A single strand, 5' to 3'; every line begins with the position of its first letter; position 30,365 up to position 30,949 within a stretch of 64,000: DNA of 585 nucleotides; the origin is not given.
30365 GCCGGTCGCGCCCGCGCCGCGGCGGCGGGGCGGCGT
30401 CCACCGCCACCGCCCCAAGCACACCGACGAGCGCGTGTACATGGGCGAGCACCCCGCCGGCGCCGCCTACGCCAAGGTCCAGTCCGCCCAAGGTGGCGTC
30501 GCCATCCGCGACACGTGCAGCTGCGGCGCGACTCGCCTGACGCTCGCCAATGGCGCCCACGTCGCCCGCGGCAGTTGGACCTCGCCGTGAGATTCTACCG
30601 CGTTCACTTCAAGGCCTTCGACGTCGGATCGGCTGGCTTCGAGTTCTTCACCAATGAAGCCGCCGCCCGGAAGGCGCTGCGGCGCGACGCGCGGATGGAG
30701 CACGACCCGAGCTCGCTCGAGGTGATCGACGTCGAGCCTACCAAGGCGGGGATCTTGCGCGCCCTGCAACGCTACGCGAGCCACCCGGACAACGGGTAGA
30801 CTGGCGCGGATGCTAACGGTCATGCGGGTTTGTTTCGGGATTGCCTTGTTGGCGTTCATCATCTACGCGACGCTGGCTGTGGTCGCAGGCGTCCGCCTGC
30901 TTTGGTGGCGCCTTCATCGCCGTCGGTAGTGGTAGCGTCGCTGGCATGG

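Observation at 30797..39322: Exact 8-mer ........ placed 6 nt (TAGACT hexamer 7 nt) before four start codons: leaderless promoters or reinitiation signal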

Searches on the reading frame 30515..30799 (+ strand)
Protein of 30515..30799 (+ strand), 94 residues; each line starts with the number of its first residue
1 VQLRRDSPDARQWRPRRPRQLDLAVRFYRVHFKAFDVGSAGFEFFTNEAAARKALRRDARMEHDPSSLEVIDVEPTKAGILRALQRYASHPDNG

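Call 10: search_protein_families(library=pfam, proteins=[window:30515-30799:+], max_evalue=0.01)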
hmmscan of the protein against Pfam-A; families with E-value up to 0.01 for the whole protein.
window:30515-30799:+ (94 aa): 0 families

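Call 11: search_protein_families(library=phrogs, proteins=[window:30515-30799:+], max_evalue=0.001)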
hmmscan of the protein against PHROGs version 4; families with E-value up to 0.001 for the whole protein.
window:30515-30799:+ (94 aa): 0 families
